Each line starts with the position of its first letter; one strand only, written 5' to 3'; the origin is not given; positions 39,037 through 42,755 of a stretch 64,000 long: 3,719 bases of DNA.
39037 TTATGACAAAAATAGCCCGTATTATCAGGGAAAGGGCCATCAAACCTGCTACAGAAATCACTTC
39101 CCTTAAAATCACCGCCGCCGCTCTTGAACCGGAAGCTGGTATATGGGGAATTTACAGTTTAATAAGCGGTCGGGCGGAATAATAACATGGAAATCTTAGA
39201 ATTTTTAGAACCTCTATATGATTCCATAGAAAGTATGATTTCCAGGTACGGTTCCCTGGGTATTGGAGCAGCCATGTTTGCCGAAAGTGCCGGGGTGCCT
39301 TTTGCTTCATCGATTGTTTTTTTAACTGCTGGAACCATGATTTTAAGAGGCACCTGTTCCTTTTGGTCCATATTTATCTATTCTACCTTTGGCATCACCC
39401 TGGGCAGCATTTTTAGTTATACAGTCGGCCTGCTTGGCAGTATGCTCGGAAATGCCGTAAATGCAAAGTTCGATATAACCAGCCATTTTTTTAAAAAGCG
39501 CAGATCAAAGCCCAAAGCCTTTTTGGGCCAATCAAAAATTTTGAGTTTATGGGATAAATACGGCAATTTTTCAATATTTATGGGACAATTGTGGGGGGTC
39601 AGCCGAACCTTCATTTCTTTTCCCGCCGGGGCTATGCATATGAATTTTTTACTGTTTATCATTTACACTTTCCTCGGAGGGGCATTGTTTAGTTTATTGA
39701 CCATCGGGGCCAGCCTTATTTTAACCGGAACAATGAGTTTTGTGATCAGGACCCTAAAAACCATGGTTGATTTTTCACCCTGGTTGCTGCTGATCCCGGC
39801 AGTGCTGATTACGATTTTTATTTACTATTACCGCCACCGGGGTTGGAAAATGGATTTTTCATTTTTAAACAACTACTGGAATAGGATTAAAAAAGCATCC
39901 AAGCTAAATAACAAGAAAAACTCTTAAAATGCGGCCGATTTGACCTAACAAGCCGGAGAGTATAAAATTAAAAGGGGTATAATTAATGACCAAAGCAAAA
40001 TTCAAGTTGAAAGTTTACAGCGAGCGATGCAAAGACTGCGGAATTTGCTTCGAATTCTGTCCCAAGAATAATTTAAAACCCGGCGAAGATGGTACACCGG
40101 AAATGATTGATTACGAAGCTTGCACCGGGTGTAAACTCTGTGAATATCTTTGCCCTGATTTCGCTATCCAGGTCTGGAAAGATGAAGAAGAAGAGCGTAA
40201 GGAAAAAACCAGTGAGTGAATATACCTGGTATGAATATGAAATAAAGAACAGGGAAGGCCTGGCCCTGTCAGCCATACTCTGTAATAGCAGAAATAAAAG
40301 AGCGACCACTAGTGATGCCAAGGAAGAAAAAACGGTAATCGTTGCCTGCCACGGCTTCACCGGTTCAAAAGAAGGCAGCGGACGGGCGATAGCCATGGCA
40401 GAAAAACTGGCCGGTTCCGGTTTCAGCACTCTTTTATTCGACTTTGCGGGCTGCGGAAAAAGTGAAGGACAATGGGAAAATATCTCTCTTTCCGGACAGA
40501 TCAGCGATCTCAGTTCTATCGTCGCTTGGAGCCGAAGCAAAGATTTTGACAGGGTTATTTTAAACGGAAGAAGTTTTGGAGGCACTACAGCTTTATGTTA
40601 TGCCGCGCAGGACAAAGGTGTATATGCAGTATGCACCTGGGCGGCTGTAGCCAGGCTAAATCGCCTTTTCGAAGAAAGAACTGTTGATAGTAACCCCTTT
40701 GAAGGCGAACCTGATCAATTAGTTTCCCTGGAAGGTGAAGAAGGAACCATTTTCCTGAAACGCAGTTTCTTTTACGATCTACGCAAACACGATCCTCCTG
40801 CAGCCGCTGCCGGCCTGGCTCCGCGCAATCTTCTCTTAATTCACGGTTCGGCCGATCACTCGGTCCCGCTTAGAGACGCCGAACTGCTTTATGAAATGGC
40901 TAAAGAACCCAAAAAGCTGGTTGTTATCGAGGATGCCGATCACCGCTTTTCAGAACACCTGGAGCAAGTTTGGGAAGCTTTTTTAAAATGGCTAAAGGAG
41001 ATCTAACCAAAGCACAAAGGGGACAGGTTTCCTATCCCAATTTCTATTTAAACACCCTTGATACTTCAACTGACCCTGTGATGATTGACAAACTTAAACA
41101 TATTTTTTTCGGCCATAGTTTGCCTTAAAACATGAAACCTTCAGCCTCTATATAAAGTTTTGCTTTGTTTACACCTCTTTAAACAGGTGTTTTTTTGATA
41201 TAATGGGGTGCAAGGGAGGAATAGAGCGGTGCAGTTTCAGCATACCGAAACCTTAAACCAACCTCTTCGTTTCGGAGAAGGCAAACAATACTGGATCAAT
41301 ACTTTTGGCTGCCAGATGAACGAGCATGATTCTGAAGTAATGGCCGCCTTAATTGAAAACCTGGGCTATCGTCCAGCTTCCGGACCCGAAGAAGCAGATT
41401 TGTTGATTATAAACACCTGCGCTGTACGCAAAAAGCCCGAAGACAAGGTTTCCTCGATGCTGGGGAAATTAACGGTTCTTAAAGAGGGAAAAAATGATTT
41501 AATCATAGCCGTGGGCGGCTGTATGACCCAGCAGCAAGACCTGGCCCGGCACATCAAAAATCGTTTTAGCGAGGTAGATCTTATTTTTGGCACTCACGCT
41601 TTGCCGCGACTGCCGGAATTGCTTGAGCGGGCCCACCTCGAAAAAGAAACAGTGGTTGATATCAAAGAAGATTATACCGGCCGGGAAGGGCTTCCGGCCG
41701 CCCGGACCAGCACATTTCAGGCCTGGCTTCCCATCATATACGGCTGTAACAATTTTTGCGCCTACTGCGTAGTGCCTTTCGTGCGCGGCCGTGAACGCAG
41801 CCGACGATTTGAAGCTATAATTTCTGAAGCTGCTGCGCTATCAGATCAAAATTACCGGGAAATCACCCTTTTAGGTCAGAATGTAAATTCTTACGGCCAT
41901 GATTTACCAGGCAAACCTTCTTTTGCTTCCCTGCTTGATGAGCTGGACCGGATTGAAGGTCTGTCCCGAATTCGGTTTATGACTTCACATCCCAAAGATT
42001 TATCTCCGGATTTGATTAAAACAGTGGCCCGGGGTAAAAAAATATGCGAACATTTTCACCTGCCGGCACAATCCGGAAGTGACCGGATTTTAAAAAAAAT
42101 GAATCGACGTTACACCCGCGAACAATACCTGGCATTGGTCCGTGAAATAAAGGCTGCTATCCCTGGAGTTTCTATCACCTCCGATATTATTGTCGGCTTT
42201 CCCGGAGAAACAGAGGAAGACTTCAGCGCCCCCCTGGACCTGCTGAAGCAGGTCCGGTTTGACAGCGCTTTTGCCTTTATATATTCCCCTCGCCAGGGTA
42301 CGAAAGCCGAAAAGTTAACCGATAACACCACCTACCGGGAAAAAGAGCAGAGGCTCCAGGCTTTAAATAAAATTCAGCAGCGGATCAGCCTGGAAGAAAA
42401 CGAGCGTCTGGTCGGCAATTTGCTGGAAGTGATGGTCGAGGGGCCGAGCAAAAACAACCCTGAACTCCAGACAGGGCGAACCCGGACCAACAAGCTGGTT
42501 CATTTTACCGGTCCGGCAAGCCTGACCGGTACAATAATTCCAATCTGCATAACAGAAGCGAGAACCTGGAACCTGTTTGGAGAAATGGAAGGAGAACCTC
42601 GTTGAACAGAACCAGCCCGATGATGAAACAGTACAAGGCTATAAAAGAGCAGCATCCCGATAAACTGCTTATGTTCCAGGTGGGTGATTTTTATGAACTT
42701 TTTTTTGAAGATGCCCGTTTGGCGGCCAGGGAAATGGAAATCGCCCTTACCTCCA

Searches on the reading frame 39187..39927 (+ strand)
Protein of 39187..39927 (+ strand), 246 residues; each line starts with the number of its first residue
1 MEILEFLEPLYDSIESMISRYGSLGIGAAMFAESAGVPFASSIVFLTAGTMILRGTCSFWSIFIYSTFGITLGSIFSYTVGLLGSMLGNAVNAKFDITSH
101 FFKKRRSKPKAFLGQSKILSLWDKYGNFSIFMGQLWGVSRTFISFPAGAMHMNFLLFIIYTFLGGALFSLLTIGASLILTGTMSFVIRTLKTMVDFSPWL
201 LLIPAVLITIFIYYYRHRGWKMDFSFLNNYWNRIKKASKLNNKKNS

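Call 19: search_protein_families(library=ncbifam, proteins=[window:39187-39927:+], max_evalue=0.00001)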
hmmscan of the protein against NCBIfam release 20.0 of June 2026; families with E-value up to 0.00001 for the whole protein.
window:39187-39927:+ (246 aa): 3 families
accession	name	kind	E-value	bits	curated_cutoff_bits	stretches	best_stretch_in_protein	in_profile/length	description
NF052605.1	UndecprPTUptAStph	equivalog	4.3e-11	43.2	300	1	14-213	5-193/197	undecaprenyl phosphate transporter UptA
NF052604.1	UndecprPTUtpABac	equivalog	5.2e-08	33.2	250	1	15-179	9-157/198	undecaprenyl phosphate transporter UptA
NF008102.0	PRK10847.1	equivalog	1.3e-06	28.3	236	1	82-207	79-205/219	DedA family protein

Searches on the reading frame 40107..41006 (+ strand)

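Call 19: search_protein_families(library=ncbifam, proteins=[window:40107-41006:+], max_evalue=0.00001)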
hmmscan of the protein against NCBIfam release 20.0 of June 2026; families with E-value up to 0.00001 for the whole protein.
window:40107-41006:+ (299 aa): 5 families
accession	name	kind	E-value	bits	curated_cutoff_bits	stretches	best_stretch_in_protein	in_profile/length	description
NF047920.1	lactonase_UilS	equivalog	5e-21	75.7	400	1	68-182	17-132/285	UilS family quorum-quenching N-acyl-homoserine lactonase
TIGR03101.1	hydr2_PEP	hypoth_equivalog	3.6e-08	33.3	202.75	1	70-168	20-119/266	hydrolase 2, exosortase A system-associated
TIGR03100.1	hydr1_PEP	hypoth_equivalog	5.2e-07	29.2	168.45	0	70-173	22-125/274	hydrolase 1, exosortase A system-associated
NF045948.1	ProImpepThrmp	equivalog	1.1e-06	28.3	500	1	71-167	21-114/291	proline iminopeptidase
TIGR00976.1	CocE_NonD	subfamily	4.4e-06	26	66.3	1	96-182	44-132/550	CocE/NonD family hydrolase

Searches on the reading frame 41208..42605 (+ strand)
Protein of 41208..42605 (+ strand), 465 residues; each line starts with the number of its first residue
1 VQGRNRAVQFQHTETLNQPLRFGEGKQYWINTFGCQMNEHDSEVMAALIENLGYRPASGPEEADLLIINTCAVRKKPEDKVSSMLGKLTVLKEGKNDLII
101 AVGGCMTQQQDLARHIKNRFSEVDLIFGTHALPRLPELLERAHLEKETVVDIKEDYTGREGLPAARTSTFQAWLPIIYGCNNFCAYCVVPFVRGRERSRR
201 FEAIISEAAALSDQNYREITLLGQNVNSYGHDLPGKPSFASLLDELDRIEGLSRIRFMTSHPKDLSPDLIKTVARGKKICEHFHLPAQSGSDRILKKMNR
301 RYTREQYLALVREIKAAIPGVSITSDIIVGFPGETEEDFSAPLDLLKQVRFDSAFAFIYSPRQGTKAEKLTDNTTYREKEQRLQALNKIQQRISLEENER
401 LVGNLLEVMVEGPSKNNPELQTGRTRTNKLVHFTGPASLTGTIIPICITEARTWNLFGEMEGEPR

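Call 19: search_protein_families(library=ncbifam, proteins=[window:41208-42605:+], max_evalue=0.00001)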
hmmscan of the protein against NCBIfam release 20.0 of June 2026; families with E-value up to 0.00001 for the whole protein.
window:41208-42605:+ (465 aa): 11 families
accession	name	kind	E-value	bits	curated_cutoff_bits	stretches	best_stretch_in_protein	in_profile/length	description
TIGR01574.1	miaB-methiolase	equivalog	1.3e-156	522.1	355.3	1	27-460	1-436/437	tRNA (N6-isopentenyl adenosine(37)-C2)-methylthiotransferase MiaB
TIGR00089.1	TIGR00089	subfamily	1.2e-148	495.4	251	1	28-458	2-429/429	MiaB/RimO family radical SAM methylthiotransferase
NF010916.0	PRK14336.1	equivalog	3.1e-118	395.2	606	1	27-459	3-411/418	tRNA (N6-isopentenyl adenosine(37)-C2)-methylthiotransferase MiaB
TIGR01579.1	MiaB-like-C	equivalog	2.1e-94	317.1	357.05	1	30-416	1-385/416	tRNA (N(6)-L-threonylcarbamoyladenosine(37)-C(2))-methylthiotransferase MtaB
TIGR01125.1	TIGR01125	equivalog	3e-85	286.9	356.95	1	30-457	4-431/432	30S ribosomal protein S12 methylthiotransferase RimO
TIGR01578.1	MiaB-like-B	hypoth_equivalog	2.8e-76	257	314.7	1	28-459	2-419/421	tRNA (N(6)-L-threonylcarbamoyladenosine(37)-C(2))-methylthiotransferase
TIGR04013.1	B12_SAM_MJ_1487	hypoth_equivalog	8.6e-24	84.1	251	1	169-387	149-373/382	TIGR04013 family B12-binding domain/radical SAM domain-containing protein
TIGR04014.1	B12_SAM_MJ_0865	equivalog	4e-22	78.6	360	1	178-399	167-385/434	methyl-coenzyme M reductase glutamine C-methyltransferase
TIGR04479.1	bcpD_PhpK_rSAM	subfamily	1.6e-11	43.3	600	1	179-351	249-411/504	PhpK family radical SAM P-methyltransferase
TIGR04072.2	rSAM_ladder_B12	equivalog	2.1e-07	30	360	1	179-358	188-358/443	lipid biosynthesis B12-binding/radical SAM protein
NF006064.0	PRK08207.2-2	equivalog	3.5e-07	29.6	504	1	285-393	266-366/465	coproporphyrinogen III oxidase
